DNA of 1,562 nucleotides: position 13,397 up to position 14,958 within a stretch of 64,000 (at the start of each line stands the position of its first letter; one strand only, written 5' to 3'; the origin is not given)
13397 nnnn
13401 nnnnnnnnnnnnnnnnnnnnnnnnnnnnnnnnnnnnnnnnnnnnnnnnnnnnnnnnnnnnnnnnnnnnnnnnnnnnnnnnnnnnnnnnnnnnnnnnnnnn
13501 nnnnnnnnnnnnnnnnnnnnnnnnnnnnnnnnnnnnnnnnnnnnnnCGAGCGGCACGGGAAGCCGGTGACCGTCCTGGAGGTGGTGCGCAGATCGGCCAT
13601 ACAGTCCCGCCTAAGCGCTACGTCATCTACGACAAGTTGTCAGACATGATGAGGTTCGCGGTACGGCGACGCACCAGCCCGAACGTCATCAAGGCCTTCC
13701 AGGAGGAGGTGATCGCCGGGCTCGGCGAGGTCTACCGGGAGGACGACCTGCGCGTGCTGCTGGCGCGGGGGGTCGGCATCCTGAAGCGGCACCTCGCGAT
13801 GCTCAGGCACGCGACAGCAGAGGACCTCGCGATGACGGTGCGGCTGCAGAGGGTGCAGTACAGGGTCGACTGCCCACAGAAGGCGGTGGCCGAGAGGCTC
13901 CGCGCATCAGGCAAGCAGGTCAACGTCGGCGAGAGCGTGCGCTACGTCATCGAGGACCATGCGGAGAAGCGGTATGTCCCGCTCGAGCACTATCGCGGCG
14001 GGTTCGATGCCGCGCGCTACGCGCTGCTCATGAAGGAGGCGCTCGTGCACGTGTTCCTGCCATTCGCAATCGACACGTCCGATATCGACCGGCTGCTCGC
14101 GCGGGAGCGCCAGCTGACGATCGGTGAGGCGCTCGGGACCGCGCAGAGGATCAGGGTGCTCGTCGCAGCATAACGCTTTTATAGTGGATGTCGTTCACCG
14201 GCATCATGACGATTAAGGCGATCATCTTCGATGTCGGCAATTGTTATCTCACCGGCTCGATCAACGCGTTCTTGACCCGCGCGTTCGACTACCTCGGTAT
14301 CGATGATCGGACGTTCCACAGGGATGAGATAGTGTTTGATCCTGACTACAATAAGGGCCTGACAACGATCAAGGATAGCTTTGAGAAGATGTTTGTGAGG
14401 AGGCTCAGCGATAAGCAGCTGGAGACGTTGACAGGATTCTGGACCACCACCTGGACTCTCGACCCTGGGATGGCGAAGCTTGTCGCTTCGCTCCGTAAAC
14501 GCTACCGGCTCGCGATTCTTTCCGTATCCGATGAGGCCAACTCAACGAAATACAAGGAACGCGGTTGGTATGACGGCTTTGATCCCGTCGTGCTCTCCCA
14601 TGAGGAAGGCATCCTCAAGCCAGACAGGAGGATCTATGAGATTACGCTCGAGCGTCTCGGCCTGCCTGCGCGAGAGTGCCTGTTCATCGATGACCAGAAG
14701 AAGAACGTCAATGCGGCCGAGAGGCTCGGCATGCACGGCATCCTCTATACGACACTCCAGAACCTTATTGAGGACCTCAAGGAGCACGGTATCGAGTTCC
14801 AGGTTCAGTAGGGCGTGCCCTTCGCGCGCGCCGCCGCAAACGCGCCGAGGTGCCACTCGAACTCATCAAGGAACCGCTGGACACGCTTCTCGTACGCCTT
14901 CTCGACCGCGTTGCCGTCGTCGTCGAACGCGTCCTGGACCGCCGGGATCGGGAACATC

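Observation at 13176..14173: Miniaturised family-B DNA polymerase-like gene with degenerate motifs, split into two translationally coupled ORFs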

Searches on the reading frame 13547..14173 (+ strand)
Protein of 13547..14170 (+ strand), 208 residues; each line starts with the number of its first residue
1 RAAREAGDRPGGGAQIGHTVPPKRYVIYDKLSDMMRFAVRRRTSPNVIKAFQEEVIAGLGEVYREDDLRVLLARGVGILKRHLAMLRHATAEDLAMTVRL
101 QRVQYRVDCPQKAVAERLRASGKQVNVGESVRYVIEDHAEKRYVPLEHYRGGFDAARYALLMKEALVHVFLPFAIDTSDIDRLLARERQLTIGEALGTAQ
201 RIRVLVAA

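Call 4: search_protein_families(library=pfam, proteins=[window:13646-14170:+], max_evalue=1)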
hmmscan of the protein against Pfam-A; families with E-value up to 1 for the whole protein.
window:13646-14170:+ (175 aa): 1 family
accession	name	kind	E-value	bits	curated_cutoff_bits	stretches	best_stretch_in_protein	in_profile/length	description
PF00136.26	DNA_pol_B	-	0.051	12.8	23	1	8-107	306-412/453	DNA polymerase family B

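Call 5: search_protein_families(library=ncbifam, proteins=[window:13646-14170:+], max_evalue=1)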
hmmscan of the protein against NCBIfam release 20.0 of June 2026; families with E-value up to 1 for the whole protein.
window:13646-14170:+ (175 aa): 4 families
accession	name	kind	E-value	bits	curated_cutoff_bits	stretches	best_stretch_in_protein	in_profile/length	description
NF004416.0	PRK05761.1-2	equivalog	6.7e-16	57.8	516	1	5-138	515-647/665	type B DNA-directed DNA polymerase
NF004418.0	PRK05761.1-4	subfamily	5.1e-07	28.3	692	1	5-159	558-712/717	type B DNA-directed DNA polymerase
NF004419.0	PRK05761.1-5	equivalog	0.0001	20.4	1285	1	7-147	775-920/932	DNA-directed DNA polymerase I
NF004417.0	PRK05761.1-3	equivalog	0.00026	19.1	780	1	7-136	706-840/858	DNA-directed DNA polymerase I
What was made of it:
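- Checked: It matches NCBIfam NF004416 positions 515-647 of 665 at E=6.7e-16 (call 5).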

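Call 7: find_homologous_proteins(query=window:13646-14170:+)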
Query window:13646-14170:+ (175 aa): 1 proteins with E <= 0.001 among 546 candidates.
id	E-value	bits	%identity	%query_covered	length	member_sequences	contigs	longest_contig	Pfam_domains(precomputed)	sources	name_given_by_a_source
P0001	6.5e-105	366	100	100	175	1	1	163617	-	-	-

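Call 9: search_solved_structures(query=window:13547-14170:+, max_evalue=1, show_alignments=3)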
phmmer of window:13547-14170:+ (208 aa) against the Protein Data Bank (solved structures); distinct sequences matched with E-value up to 1: 1.
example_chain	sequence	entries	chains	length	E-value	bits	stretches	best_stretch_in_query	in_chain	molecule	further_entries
9d2b_F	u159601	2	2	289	0.7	13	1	38-150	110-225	HAUS augmin like complex subunit 6 L homeolog isoform X1 | HAUS augmin like complex subunit 6 L homeolog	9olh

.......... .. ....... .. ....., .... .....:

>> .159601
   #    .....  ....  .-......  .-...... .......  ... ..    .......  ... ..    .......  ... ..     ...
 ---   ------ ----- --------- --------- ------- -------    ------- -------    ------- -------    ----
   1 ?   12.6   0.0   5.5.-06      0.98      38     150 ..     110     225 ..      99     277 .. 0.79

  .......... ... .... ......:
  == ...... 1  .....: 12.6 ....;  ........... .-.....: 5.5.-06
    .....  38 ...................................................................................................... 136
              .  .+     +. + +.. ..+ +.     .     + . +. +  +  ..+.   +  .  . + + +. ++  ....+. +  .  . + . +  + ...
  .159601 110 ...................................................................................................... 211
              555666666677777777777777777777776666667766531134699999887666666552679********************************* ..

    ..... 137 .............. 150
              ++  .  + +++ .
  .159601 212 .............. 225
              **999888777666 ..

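Call 15: find_encoding_contigs(protein=window:13646-14173:+, flank=10000, max_places=5)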
Protein window:13646-14173:+ (175 aa): 1 contig read that carries it; 1 place shown.
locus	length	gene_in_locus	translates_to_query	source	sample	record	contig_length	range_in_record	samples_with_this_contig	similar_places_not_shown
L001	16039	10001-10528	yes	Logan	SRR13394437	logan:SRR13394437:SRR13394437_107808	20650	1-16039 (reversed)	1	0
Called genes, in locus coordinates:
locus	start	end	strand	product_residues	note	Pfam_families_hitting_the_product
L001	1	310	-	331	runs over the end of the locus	PF13412:HTH_24 (faint), PF01037:AsnC_trans_reg (weak)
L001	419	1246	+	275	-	-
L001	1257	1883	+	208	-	PF02308:MgtC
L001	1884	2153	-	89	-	PF18905:DUF5661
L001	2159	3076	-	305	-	-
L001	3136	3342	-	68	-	-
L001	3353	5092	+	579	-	PF07705:CARDB (weak)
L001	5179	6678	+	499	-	PF17957:Big_7 (faint)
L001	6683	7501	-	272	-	PF12802:MarR_2 (faint), PF24034:DUF7343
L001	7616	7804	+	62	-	PF11127:YgaP-like_TM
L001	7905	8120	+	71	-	-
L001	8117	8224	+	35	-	-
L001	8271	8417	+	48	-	-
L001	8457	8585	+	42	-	-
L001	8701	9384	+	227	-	-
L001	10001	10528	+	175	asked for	-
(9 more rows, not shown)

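Call 17: find_related_loci(query=window:13646-14170:+, collection=genome_contigs, flank=10000)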
Query window:13646-14170:+ (175 aa) in genome_contigs; peptide patterns used: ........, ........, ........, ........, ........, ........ (x = any residue, [..] = any of these).
181 stretches matched a pattern, but none encodes a relative of the query by tblastn (E <= 1e-3).
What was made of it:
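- Tried and rejected: A tblastn-confirmed scan of GTDB genomes with ORF2 found nothing (call 17).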

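Call 23: search_protein_families(library=ncbifam, proteins=[window:13547-14170:+], max_evalue=1)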
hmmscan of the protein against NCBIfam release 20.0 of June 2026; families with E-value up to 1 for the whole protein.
window:13547-14170:+ (208 aa): 4 families
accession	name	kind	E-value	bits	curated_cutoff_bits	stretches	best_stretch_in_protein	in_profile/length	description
NF004416.0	PRK05761.1-2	equivalog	1e-15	57.2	516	1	38-171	515-647/665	type B DNA-directed DNA polymerase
NF004418.0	PRK05761.1-4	subfamily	7.1e-07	27.8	692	1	37-192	557-712/717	type B DNA-directed DNA polymerase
NF004419.0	PRK05761.1-5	equivalog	0.00013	20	1285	1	39-180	774-920/932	DNA-directed DNA polymerase I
NF004417.0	PRK05761.1-3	equivalog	0.00021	19.4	780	1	36-168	702-839/858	DNA-directed DNA polymerase I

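Call 30: search_protein_families(library=padloc, proteins=[window:13547-14170:+], max_evalue=1)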
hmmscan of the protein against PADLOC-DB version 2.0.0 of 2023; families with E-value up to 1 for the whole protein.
window:13547-14170:+ (208 aa): 0 families

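Call 31: search_protein_families(library=phrogs, proteins=[window:13547-14170:+], max_evalue=1)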
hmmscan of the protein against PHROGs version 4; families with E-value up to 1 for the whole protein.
window:13547-14170:+ (208 aa): 0 families

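Call 63: search_protein_families(library=pfam, proteins=[window:13592-14170:+], max_evalue=1)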
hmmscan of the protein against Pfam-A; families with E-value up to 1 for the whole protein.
window:13592-14170:+ (193 aa): 1 family
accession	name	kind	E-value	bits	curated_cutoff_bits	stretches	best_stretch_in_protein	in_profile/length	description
PF00136.26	DNA_pol_B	-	0.056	12.7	23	1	26-125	306-412/453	DNA polymerase family B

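Call 88: predict_structure(alignment_id=A4)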
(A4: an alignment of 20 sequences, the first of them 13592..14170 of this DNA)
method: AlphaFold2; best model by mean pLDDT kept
length: 193 residues; sequences in the alignment: 20
mean_pLDDT: 83.8   pTM: 0.77
mean pLDDT of the five models: 83.8, 82.4, 82.2, 81.2, 81.1
residues with pLDDT >= 90: 124; 70-90: 21; 50-70: 27; < 50: 21
segments of 3 or more residues with pLDDT < 50: 1-11, 184-193
pLDDT, mean of each block of 10 residues (from residue 1): 40 60 80 95 76 84 96 98 96 96 97 98 97 97 97 90 93 64 49 44
secondary structure, 60 per line:
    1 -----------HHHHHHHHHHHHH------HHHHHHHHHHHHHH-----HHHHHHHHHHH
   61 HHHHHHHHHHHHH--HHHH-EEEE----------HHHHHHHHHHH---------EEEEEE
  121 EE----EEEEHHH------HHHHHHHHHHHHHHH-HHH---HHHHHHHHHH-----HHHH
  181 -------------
elements in order: H12-24 H31-44 H50-73 H76-79 E81-84 H95-105 E115-122 E127-130 H140-154 H162-171 H177-180
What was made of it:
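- The model is confident (pLDDT 83.8, call 88).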

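Call 91: fold_search(model_id=the predicted structure, library=pdb)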
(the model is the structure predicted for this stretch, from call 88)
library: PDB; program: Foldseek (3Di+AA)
matches with E <= 10: 205; with E <= 0.001: 53
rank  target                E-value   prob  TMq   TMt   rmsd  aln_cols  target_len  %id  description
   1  6is7_B                1.1e-06  1.00  0.61  0.17   2.9       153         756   21  Structure of 9N-I DNA polymerase incorporation with dA in the active site (released 2019-08-28)
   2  4k8x_A                1.5e-06  1.00  0.61  0.17   2.8       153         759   20  Binary complex of 9N DNA polymerase in the replicative state (released 2013-06-26)
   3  4flv_A                4.9e-06  1.00  0.59  0.16   2.6       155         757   22  Pyrococcus abyssi B family DNA polymerase bound to a dsDNA, in edition mode (released 2012-08-29)
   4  6is7_A                5.2e-06  1.00  0.61  0.17   2.9       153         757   21  Structure of 9N-I DNA polymerase incorporation with dA in the active site (released 2019-08-28)
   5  8s87                  5.5e-06  1.00  0.59  0.17   3.0       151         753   22  KOD-H4 DNA polymerase mutant - apo structure (released 2024-11-13)
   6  4flu_A                5.8e-06  1.00  0.59  0.16   2.7       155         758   22  Pyrococcus abyssi B family DNA polymerase bound to a dsDNA, in edition mode (released 2012-08-29)
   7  4flt_A                6.9e-06  1.00  0.59  0.16   2.7       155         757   22  Pyrococcus abyssi B family DNA polymerase bound to a dsDNA, in edition mode (released 2012-08-29)
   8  9en0_A                7.3e-06  1.00  0.60  0.17   3.1       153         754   21  KOD-H4 DNA polymerase mutant in a unproductive binary complex with DNA:DNA containing six HNA nucleotides (released 2025-09-24)
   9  2xhb_A                7.7e-06  1.00  0.57  0.16   3.8       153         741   22  Crystal structure of DNA polymerase from Thermococcus gorgonarius in complex with hypoxanthine-containing DNA (released 2010-07-21)
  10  4k8z_A                9.1e-06  1.00  0.59  0.17   3.1       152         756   21  KOD Polymerase in binary complex with dsDNA (released 2013-06-26)
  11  4flz_A                1.3e-05  1.00  0.59  0.16   2.8       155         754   22  Pyrococcus abyssi B family DNA polymerase bound to a dsDNA, in edition mode (released 2012-08-29)
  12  5vu6_A                1.4e-05  1.00  0.59  0.17   3.1       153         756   22  TNA polymerase binary complex with primer/template duplex (released 2017-12-06)
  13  4fly_A                1.6e-05  1.00  0.59  0.16   2.7       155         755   22  Pyrococcus abyssi B family DNA polymerase bound to a dsDNA, in edition mode (released 2012-08-29)
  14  8s84_A                1.6e-05  1.00  0.59  0.17   3.1       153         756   22  KOD-H4 DNA polymerase mutant in a ternary complex with DNA/DNA and non-hydrolyzable triphosphate (released 2024-11-13)
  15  7om3_A                1.7e-05  1.00  0.58  0.16   3.2       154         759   21  Crystal structure of KOD DNA Polymerase in a binary complex with Hypoxanthine containing template (released 2021-10-13)
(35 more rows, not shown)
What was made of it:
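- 13661..14173 (+): PolB2 thumb remnant (equivalent to aa ~545-716 of a ~720-aa PolB2), including the stop codon. The AF2 model with Foldseek matches the thumb of archaeal PolBs (calls 88, 91).
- On Family-B DNA polymerase (functional PolB/PolB2): Foldseek matches the thumb of the 9N, KOD and Pab polymerases (call 91).
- Checked: Its AF2 model (pLDDT 83.8) matches the thumb of archaeal PolBs in the PDB (calls 88, 91).
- It matches the PolB thumb (calls 88, 91).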

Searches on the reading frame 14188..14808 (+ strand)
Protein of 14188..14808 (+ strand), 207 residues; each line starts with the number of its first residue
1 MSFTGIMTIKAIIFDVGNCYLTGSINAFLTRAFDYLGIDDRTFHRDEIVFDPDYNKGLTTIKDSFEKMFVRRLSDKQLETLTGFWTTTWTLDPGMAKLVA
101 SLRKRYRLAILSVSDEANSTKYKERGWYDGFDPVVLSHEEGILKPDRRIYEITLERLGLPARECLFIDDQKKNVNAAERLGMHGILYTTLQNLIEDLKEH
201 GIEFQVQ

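Call 4: search_protein_families(library=pfam, proteins=[window:14188-14808:+], max_evalue=1)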
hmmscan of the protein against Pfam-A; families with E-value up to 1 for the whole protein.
window:14188-14808:+ (207 aa): 4 families
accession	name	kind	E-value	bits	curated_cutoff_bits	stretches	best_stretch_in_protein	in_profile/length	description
PF00702.32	Hydrolase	-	2.5e-14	54.6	26.4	1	9-181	1-191/191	haloacid dehalogenase-like hydrolase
PF13419.12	HAD_2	-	6.6e-11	43.1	23.8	1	88-185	77-176/178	Haloacid dehalogenase-like hydrolase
PF13242.12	Hydrolase_like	-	2e-06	28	22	1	144-192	4-53/75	HAD-hyrolase-like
PF12689.13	Acid_PPase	-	0.11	12.8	27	1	152-187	115-150/169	Acid Phosphatase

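Call 18: find_related_loci(query=window:14188-14808:+, collection=genome_contigs, flank=10000)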
Query window:14188-14808:+ (207 aa) in genome_contigs; peptide patterns used: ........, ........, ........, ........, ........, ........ (x = any residue, [..] = any of these).
135 stretches matched a pattern; 41 encode a relative of the query (tblastn E <= 1e-3); 41 distinct loci.
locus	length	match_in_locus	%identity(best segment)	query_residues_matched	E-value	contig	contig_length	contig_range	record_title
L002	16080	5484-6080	50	5-204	2e-58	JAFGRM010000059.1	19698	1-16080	MAG: Candidatus Woesearchaeota archaeon isolate Zod_Metabat.828 k87_9105592, whole genome shotgun sequence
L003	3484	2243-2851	44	1-204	1e-55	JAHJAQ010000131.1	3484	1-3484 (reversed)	MAG: Candidatus Micrarchaeota archaeon isolate Modern_marine.mb.22 Modern_marine.mb.22_k141_2455188, whole genome shotgu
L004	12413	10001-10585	43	8-202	3e-54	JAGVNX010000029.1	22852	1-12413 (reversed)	MAG: Candidatus Iainarchaeum archaeon isolate DeMMO3_25 c_000000000789, whole genome shotgun sequence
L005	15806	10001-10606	43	2-204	1e-53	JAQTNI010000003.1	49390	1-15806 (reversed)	MAG: Candidatus ainarchaeum sp. isolate STA_60 NODE_1330_length_49390_cov_3.654568_Sandtown_A, whole genome shotgun sequ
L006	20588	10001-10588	44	7-202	1e-51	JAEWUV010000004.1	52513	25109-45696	MAG: Candidatus Parcubacteria bacterium isolate OH_SDB_33 k127_1134842, whole genome shotgun sequence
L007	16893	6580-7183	45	6-204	3e-38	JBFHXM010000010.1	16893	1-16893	MAG: Candidatus Woesearchaeota archaeon isolate Mix_sand09.2021.07.Z.57 k141_2141567_length_16893_cov_8.0000, whole geno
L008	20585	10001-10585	30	7-199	2e-19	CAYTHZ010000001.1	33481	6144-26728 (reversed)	MAG TPA_asm: uncultured Candidatus Saccharibacteria bacterium isolate SRP257756_co1_238 genome assembly, contig: NODE_85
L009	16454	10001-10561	35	3-189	4e-19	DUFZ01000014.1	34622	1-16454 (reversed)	MAG TPA_asm: Candidatus Woesearchaeota archaeon isolate UBA10194 contig_86658, whole genome shotgun sequence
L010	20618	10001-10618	29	9-201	2e-18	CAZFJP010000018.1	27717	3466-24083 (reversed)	MAG TPA_asm: uncultured Candidatus Saccharibacteria bacterium isolate SRP231805_co4_135 genome assembly, contig: k141_37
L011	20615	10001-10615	29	2-198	5e-18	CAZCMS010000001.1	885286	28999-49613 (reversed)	MAG TPA_asm: uncultured Candidatus Saccharibacteria bacterium isolate SRP193066_co1_124 genome assembly, contig: NODE_5_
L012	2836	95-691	29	9-198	8e-18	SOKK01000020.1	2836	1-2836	MAG: Patescibacteria group bacterium isolate E44_bin74 NODE_29297_length_2836_cov_6.361381, whole genome shotgun sequenc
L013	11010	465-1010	32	9-185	1e-16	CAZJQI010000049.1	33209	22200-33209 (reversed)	MAG TPA_asm: uncultured Gemmatimonadales bacterium isolate SRP068000_co1_608 genome assembly, contig: NODE_1414_length_3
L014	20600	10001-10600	30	7-203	8e-16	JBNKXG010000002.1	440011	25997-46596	MAG: Opitutaceae bacterium isolate D2.bin.11.permissive NODE_2_length_440011_cov_17.361722, whole genome shotgun sequenc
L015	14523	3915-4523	25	7-202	8e-16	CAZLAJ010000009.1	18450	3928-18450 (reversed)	MAG TPA_asm: uncultured Gammaproteobacteria bacterium isolate SRP135725_co1_377 genome assembly, contig: NODE_3886_lengt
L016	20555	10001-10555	30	7-187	8e-15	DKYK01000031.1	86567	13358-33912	MAG TPA_asm: Christensenella sp. UBA7102 UBA7102_contig_12443, whole genome shotgun sequence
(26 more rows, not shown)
